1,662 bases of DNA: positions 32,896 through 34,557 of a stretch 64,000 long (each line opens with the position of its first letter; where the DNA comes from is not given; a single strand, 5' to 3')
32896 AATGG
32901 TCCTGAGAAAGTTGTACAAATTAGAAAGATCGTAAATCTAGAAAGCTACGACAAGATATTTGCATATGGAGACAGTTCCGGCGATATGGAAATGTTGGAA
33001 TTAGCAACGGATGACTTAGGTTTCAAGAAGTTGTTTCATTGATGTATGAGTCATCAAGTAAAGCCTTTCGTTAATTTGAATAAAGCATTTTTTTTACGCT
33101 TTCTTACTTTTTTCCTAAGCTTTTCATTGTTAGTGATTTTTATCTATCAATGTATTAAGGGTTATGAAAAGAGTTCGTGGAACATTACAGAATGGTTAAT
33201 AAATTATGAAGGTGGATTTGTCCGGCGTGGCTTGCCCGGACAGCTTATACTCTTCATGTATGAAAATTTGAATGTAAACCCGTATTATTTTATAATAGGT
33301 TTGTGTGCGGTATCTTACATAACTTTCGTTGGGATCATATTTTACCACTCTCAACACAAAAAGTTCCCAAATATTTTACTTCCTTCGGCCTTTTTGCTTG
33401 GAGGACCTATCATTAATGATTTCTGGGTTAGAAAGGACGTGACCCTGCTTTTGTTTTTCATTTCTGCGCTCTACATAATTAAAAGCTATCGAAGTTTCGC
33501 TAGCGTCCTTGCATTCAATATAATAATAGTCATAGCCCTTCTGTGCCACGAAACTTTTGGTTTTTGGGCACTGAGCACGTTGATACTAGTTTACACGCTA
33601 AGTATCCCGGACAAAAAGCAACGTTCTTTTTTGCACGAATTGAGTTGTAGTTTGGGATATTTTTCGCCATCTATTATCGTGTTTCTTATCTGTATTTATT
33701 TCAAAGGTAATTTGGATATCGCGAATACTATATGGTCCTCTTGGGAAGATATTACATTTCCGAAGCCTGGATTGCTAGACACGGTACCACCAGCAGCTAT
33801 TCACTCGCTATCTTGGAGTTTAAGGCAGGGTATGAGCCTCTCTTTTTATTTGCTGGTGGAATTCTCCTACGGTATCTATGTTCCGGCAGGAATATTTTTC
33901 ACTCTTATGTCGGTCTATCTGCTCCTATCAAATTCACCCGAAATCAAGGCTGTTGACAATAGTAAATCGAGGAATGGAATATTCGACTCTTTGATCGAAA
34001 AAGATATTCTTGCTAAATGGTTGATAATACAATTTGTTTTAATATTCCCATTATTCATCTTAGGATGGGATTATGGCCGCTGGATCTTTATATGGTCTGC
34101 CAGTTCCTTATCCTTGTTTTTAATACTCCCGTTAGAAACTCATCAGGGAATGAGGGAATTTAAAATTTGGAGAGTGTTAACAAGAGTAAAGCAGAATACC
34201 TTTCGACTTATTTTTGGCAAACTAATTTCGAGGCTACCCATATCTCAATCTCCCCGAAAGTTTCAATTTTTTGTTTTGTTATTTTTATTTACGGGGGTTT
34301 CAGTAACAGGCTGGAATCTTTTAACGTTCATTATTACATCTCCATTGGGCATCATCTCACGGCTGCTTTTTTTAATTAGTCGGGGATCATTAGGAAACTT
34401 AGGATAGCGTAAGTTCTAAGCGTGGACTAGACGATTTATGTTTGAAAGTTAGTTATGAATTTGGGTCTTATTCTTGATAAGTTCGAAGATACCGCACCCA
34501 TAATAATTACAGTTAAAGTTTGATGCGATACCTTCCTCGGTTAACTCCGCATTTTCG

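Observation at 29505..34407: Mycobacterial-type lipid-linked D-arabinofuranose (DPA) pathway look-alike in a Bacteroidota glycan locus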

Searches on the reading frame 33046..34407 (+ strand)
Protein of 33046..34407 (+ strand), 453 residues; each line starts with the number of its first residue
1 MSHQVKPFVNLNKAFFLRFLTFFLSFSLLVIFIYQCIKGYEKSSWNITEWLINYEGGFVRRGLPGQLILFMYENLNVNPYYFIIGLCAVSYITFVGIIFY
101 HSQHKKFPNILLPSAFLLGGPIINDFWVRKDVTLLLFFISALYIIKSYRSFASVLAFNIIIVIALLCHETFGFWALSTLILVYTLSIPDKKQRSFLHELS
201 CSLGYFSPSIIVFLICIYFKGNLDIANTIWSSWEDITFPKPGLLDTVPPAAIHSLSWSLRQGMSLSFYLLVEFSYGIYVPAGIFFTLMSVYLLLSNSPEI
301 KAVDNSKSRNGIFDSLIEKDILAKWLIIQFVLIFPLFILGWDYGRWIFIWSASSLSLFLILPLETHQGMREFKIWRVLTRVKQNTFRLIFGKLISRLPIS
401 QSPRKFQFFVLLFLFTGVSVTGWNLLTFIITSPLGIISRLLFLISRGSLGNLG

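Call 3: search_protein_families(library=pfam, proteins=[window:33046-34407:+], max_evalue=0.01)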
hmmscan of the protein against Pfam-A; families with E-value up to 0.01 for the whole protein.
window:33046-34407:+ (453 aa): 0 families

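Call 4: search_protein_families(library=ncbifam, proteins=[window:33046-34407:+], max_evalue=0.01)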
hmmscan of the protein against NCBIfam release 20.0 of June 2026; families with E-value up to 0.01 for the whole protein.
window:33046-34407:+ (453 aa): 0 families

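Call 9: search_solved_structures(query=window:33046-34407:+, max_evalue=10, show_alignments=1)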
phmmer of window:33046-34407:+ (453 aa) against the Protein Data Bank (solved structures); distinct sequences matched with E-value up to 10: 4.
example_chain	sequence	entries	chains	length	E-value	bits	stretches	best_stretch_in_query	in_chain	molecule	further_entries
1p69_A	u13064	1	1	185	0.27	13.3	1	209-267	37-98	Fiber protein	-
1kac_A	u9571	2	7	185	0.29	13.2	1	209-267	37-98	PROTEIN (FIBER KNOB PROTEIN)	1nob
2j3r_B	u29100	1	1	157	0.38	12.8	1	355-408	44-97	ZGC 92866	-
2j3w_B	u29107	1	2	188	0.47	12.5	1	355-407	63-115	ZGC 92866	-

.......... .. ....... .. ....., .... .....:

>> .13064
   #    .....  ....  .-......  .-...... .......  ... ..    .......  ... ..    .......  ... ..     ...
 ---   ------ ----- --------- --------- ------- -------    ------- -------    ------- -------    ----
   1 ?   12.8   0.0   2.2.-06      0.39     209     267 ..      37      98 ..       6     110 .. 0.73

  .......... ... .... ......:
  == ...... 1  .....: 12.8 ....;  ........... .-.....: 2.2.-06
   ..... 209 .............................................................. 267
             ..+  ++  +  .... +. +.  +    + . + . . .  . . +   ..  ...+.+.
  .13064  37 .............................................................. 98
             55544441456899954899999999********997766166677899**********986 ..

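Call 11: find_encoding_contigs(protein=window:33046-34407:+, flank=10000, max_places=6)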
Protein window:33046-34407:+ (453 aa): 1 contig read that carries it; 1 place shown.
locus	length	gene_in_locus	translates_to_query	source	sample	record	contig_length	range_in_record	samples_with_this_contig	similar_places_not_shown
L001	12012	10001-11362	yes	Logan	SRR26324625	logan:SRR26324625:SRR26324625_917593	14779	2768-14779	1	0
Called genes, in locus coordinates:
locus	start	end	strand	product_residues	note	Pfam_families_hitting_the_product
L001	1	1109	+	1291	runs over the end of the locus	?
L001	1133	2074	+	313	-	PF11751:PorP_SprF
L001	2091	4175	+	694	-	PF13432:TPR_16 (faint), PF07676:PD40 (faint), PF13620:CarboxypepD_reg, PF13715:CarbopepD_reg_2 (weak), PF00691:OmpA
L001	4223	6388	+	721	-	PF16130:DUF4842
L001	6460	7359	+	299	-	PF01040:UbiA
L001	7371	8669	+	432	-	PF01565:FAD_binding_4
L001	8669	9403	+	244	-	PF00106:adh_short, PF08659:KR (weak), PF13561:adh_short_C2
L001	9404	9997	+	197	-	PF12710:HAD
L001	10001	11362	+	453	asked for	PF27463:Rv1490 (faint)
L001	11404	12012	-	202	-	?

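Call 12: find_homologous_proteins(query=window:33046-34407:+, max_evalue=0.001)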
Query window:33046-34407:+ (453 aa): 207 proteins with E <= 0.001 among 8000 candidates; the best 120 are listed.
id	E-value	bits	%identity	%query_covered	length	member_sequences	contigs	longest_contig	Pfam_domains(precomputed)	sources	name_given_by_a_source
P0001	1.7e-273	926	93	100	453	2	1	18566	-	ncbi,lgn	-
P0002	2.3e-139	483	51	97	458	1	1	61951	-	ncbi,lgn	-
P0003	2.3e-102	361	45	97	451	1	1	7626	PF27463.1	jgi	jgi:hypothetical protein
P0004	7.0e-81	291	37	92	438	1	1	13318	-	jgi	jgi:hypothetical protein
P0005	1.1e-74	270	40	94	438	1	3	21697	-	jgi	-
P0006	1.1e-74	270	40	90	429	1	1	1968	-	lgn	-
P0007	4.2e-71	258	36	89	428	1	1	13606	-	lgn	-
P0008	4.4e-71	258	37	93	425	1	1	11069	-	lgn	-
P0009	3.2e-70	255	37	92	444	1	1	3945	-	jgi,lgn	jgi:hypothetical protein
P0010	4.1e-70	255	40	76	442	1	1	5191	-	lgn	-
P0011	3.3e-69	252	36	91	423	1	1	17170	PF27463.1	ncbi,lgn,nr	ncbi:MAG: hypothetical protein NTW65_05335 [Deltaproteobacteria bacterium]|nr:hypothetical protein [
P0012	4.8e-69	252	37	91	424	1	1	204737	-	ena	-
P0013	1.4e-68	250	39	76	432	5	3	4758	-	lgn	-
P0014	4.7e-68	248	37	92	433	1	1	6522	-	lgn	-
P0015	7.3e-68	248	35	91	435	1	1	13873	-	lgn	-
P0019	2.6e-67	246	42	77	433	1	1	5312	PF27463.1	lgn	-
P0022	6.2e-67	245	37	92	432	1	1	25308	PF27463.1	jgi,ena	-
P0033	1.9e-64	236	39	73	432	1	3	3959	PF27463.1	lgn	-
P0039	8.6e-63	231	36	94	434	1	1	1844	PF27463.1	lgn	-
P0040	8.8e-63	231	37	89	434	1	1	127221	-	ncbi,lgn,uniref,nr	ncbi:hypothetical protein K3G39_14710 [Pontibacter sp. HSC-14F20]|uniref:hypothetical protein n=1 Ta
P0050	2.8e-60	223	37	72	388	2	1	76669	PF27463.1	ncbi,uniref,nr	ncbi:hypothetical protein [Salinimicrobium xinjiangense]|uniref:hypothetical protein n=1 Tax=Salinim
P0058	1.9e-58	217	39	78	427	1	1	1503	PF27463.1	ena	-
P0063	1.0e-56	211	38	81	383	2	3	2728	PF27463.1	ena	-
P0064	1.5e-56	210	36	92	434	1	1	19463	PF27463.1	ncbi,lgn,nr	ncbi:MAG: hypothetical protein NTU44_15780 [Bacteroidetes bacterium]|nr:hypothetical protein [Bacter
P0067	1.1e-51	194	35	87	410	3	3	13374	PF27463.1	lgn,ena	-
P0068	1.4e-51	194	34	87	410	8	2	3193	PF27463.1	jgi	jgi:hypothetical protein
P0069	3.4e-51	193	37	75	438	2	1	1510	PF27463.1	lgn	-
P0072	6.6e-50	188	34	87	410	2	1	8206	PF27463.1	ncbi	-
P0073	1.2e-49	188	35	87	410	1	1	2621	PF27463.1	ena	-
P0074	9.4e-49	185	34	87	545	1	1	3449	-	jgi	jgi:hypothetical protein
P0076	2.2e-48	183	35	88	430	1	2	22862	PF27463.1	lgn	-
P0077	6.3e-48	182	35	87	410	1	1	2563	PF27463.1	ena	-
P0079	1.8e-46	177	36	71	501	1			PF27463.1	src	-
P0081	2.6e-46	177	32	92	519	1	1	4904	-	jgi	jgi:hypothetical protein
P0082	6.7e-46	175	34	91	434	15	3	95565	PF27463.1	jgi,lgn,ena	-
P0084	4.2e-45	173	32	90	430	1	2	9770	PF27463.1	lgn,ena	-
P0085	7.5e-44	169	33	88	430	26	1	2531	PF27463.1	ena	-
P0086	7.9e-44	168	32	80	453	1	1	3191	PF27463.1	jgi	jgi:hypothetical protein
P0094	2.7e-39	154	37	59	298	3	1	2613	PF27463.1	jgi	jgi:hypothetical protein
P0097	2.9e-38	150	34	87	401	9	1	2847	PF27463.1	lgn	-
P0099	6.7e-38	149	31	94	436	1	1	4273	PF27463.1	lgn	-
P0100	2.1e-37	147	30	91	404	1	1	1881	PF27463.1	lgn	-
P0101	3.2e-37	147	32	87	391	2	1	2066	PF27463.1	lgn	-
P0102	2.1e-36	144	35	72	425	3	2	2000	PF27463.1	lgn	-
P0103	8.4e-36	142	36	73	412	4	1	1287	PF27463.1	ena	-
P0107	1.8e-35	141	30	87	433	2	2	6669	PF27463.1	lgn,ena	-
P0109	2.0e-35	141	30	87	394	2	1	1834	PF27463.1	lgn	-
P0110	2.4e-35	141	33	87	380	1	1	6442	PF27463.1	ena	-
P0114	1.1e-34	138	32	87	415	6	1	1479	PF27463.1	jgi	jgi:hypothetical protein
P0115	1.5e-34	138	30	93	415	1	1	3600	PF27463.1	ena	-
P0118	3.7e-34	137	30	89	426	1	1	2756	PF27463.1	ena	-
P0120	6.4e-34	136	31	87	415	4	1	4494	PF27463.1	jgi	jgi:hypothetical protein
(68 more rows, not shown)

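Call 16: search_protein_families(library=pfam, proteins=[window:33046-34407:+, P0003, P0011, P0022, P0064, P0082], max_evalue=10)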
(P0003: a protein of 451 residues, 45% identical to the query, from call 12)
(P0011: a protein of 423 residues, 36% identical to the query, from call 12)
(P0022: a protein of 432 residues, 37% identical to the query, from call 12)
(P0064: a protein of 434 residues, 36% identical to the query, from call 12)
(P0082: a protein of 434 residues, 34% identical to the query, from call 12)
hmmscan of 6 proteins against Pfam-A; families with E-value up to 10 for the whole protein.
window:33046-34407:+ (453 aa): 0 families

P0003 (451 aa): 2 families
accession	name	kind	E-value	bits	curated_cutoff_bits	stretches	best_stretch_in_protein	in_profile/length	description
PF16892.10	CHS5_N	-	0.069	13.5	39.8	1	85-114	12-40/48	Chitin biosynthesis protein CHS5 N-terminus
PF15183.11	MRAP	-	0.91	10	27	1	114-146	38-70/89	Melanocortin-2 receptor accessory protein family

P0011 (423 aa): 1 family
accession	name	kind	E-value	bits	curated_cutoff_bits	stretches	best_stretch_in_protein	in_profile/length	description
PF10960.13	Holin_BhlA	-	0.65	10.4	22.6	1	260-293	10-39/70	BhlA holin family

P0022 (432 aa): 0 families

P0064 (434 aa): 0 families

P0082 (434 aa): 0 families

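Call 21: find_related_loci(query=A1, collection=genome_contigs, flank=8000)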
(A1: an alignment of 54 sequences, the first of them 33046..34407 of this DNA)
Query A1 (453 aa) in genome_contigs; peptide patterns used: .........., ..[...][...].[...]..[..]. (x = any residue, [..] = any of these).
595 stretches matched a pattern; 423 encode a relative of the query (tblastn E <= 1e-3); the best 80 are kept; 80 distinct loci.
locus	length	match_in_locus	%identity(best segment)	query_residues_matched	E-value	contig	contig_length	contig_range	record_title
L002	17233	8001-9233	36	12-441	2e-77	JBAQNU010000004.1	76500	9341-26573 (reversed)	MAG: Candidatus Moraniibacteriota bacterium isolate MFD12002_ilm_asm_bin39 k127_93397, whole genome shotgun sequence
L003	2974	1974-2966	41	28-362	8e-72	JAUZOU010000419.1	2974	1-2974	MAG: Bacteroidota bacterium isolate bin211(16d) BGDNFJKD_419, whole genome shotgun sequence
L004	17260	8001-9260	34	4-453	1e-70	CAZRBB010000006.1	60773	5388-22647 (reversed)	MAG TPA_asm: uncultured Candidatus Saccharibacteria bacterium isolate SRP272421_co4_224 genome assembly, contig: NODE_71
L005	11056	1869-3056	36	35-446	4e-70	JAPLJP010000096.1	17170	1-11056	MAG: Deltaproteobacteria bacterium isolate LacPavin_0920_SED2_MAG_43_11 LacPavin_0920_SED2_scaffold_634460, whole genome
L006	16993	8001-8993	41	28-364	2e-70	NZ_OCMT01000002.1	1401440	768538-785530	Pedobacter xixiisoli strain CGMCC 1.12803, whole genome shotgun sequence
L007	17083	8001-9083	38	1-364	4e-68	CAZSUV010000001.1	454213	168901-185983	MAG TPA_asm: uncultured Candidatus Saccharibacteria bacterium isolate SRP302447_co3_161 genome assembly, contig: NODE_41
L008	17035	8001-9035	40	17-365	6e-68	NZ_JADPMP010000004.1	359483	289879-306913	Pontibacter sp. FD36 scaffold_4_length=359484, whole genome shotgun sequence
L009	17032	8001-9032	38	8-364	3e-70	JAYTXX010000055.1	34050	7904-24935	MAG: Bacteroidota bacterium isolate GFS_6009 GFS_6009_54, whole genome shotgun sequence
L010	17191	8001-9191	36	11-441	2e-65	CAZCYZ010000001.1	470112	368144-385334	MAG TPA_asm: uncultured Gammaproteobacteria bacterium isolate SRP192927_co7_728 genome assembly, contig: NODE_2_length_4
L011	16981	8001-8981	37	22-362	1e-62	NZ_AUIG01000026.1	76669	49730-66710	Salinimicrobium xinjiangense DSM 19287 G564DRAFT_scaffold00020.20_C, whole genome shotgun sequence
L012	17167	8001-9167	35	26-431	2e-62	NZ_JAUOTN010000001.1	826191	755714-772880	Pontibacter coccineus strain BT731 NODE_1_length_826191_cov_40.291961, whole genome shotgun sequence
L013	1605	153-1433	35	5-437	4e-65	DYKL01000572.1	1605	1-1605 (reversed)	MAG TPA_asm: Acetofilamentum sp. isolate SulCav_AS07-7_31_71 SulCav_AS07_7_60432_length_1605_cov_40_291613, whole genome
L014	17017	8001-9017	37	9-361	5e-62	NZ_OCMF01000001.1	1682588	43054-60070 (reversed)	Salinimicrobium sediminis strain CGMCC 1.12641, whole genome shotgun sequence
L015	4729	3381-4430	37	10-362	3e-62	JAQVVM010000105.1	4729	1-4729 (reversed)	MAG: Bacteroidales bacterium isolate STF1_8 NODE_74398_length_4729_cov_5.382008_Sandtown_F1, whole genome shotgun sequen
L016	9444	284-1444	37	35-437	1e-62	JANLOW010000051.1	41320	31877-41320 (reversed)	MAG: Bacteroidota bacterium isolate OTE_38_metabat_521 OTE_38_k141_4454567, whole genome shotgun sequence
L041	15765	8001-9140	31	26-424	4e-39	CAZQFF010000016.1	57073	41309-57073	MAG TPA_asm: uncultured Pedobacter sp. isolate SRP192927_co2_943 genome assembly, contig: NODE_501_length_57073_cov_5.74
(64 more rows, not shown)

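Call 24: find_encoding_contigs(protein=P0002, flank=8000, max_places=2)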
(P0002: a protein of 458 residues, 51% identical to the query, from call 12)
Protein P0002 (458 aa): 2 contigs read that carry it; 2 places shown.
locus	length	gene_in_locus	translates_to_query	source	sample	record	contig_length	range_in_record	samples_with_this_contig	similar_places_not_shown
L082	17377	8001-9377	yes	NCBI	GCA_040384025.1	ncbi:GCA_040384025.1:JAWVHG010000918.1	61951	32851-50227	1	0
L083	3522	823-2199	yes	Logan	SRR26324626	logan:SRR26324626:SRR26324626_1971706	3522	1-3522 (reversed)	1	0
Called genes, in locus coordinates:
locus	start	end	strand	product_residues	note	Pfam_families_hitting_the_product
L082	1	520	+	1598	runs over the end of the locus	PF17892:Cadherin_5 (weak), PF17963:Big_9, PF19081:Ig_7, PF17803:Cadherin_4, PF17892:Cadherin_5, PF17963:Big_9, PF17803:Cadherin_4 (weak), PF13585:CHU_C, +2 more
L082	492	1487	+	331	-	PF11751:PorP_SprF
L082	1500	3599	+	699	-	PF13432:TPR_16 (faint), PF07676:PD40 (faint), PF13620:CarboxypepD_reg (weak), PF13715:CarbopepD_reg_2 (weak), PF00691:OmpA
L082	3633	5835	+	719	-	PF16130:DUF4842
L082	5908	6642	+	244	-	PF00535:Glycos_transf_2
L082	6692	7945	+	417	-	PF01593:Amino_oxidase (weak), PF13450:NAD_binding_8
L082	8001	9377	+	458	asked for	-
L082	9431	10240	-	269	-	PF03269:DUF268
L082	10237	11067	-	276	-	PF01531:Glyco_transf_11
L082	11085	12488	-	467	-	PF01943:Polysacc_synt, PF13440:Polysacc_synt_3, PF03023:MurJ (faint), PF01554:MatE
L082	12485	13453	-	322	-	-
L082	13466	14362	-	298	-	PF00535:Glycos_transf_2, PF13641:Glyco_tranf_2_3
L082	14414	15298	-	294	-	PF01501:Glyco_transf_8, PF18404:Glyco_transf_24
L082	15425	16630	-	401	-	PF00534:Glycos_transf_1, PF13692:Glyco_trans_1_4, PF13524:Glyco_trans_1_2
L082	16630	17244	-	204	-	PF00132:Hexapep (weak), PF14602:Hexapep_2 (weak), PF00132:Hexapep, PF14602:Hexapep_2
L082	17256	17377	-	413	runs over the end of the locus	PF04932:Wzy_C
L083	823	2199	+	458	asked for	-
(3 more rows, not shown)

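Call 25: find_encoding_contigs(protein=P0004, flank=8000, max_places=2)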
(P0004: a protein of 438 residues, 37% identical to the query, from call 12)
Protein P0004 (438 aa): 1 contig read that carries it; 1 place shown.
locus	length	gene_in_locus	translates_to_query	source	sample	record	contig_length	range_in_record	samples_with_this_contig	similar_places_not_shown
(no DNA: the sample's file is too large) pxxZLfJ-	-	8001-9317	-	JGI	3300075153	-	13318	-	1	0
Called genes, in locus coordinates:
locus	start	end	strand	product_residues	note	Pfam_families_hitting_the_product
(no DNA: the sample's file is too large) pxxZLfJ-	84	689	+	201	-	PF13489:Methyltransf_23, PF08242:Methyltransf_12 (weak), PF08241:Methyltransf_11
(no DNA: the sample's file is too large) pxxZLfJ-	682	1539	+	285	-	-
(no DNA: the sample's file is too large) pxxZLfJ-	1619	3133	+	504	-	PF01943:Polysacc_synt (weak)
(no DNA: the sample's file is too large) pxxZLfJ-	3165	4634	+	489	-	PF03062:MBOAT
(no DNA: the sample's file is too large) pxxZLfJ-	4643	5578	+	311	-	-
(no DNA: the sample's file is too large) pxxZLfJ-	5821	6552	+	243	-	PF00535:Glycos_transf_2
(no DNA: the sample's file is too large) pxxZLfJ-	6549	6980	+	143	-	PF04138:GtrA_DPMS_TM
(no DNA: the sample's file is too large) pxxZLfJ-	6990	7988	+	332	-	PF03385:STELLO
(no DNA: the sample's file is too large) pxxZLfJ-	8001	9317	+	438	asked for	-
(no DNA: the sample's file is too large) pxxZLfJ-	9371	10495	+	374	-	PF13439:Glyco_transf_4 (weak), PF00534:Glycos_transf_1, PF13692:Glyco_trans_1_4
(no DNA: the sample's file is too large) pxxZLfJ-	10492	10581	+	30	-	?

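Call 26: find_encoding_contigs(protein=P0040, flank=8000, max_places=2)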
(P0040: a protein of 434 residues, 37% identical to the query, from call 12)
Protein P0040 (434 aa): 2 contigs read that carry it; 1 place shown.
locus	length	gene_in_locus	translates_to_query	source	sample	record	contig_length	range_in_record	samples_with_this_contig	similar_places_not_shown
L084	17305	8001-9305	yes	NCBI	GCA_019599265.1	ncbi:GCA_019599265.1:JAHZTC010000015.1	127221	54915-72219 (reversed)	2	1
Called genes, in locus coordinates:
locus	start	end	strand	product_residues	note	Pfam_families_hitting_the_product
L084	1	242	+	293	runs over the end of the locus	-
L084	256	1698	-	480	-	PF01743:PolyA_pol, PF12627:PolyA_pol_RNAbd, PF01966:HD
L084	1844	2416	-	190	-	PF01300:Sua5_yciO_yrdC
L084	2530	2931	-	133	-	PF00903:Glyoxalase, PF13669:Glyoxalase_4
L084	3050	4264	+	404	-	PF00266:Aminotran_5, PF01212:Beta_elim_lyase, PF01041:DegT_DnrJ_EryC1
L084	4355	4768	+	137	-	PF01592:NifU_N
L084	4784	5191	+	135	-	-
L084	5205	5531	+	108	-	PF01521:Fe-S_biosyn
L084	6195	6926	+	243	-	PF00535:Glycos_transf_2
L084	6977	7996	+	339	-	PF03385:STELLO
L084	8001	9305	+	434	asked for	-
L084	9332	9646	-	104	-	PF00420:Oxidored_q2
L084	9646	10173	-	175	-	PF00499:Oxidored_q3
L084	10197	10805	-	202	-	PF14697:Fer4_21 (weak), PF13237:Fer4_10 (faint), PF00037:Fer4 (faint), PF12838:Fer4_7, PF13484:Fer4_16 (weak)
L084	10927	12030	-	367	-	PF00146:NADHdh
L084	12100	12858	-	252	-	PF00557:Peptidase_M24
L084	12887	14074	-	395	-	PF03738:GSP_synth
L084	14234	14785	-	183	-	PF26303:UPF0323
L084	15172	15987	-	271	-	PF01177:Asp_Glu_race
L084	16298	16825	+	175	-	PF06271:RDD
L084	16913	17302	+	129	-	PF03779:SPW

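Call 27: predict_structure(alignment_id=A1)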
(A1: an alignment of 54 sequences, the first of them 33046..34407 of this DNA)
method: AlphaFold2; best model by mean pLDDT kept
length: 453 residues; sequences in the alignment: 54
mean_pLDDT: 88.3   pTM: 0.90
mean pLDDT of the five models: 88.3, 87.2, 86.6, 86.5, 86.3
residues with pLDDT >= 90: 321; 70-90: 73; 50-70: 46; < 50: 13
segments of 3 or more residues with pLDDT < 50: 1-4, 386-388
pLDDT, mean of each block of 10 residues (from residue 1): 52 86 95 94 95 96 97 98 98 98 91 97 96 98 90 94 97 97 88 88 97 96 96 93 82 94 90 95 96 88 56 65 94 92 95 97 90 73 51 51 80 95 92 94 82 57
secondary structure, 60 per line:
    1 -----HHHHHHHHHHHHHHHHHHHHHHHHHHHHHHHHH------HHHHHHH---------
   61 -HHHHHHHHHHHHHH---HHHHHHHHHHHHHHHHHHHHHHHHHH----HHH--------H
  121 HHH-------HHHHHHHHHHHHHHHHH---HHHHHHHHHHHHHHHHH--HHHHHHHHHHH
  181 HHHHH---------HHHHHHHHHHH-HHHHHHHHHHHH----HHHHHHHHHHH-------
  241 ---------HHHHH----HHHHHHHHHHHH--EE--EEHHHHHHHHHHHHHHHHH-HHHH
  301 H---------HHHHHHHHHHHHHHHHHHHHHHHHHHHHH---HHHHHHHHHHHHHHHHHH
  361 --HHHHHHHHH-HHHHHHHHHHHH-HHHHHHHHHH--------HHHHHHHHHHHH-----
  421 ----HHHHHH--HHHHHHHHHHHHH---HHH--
elements in order: H6-38 H45-51 H62-75 H79-104 H120-123 H131-147 H151-167 H170-185 H195-205 H207-218 H223-233 H250-254 H259-270 H279-295 H297-301 H311-339 H343-360 H363-371 H373-384 H386-395 H404-415 H425-430 H433-445
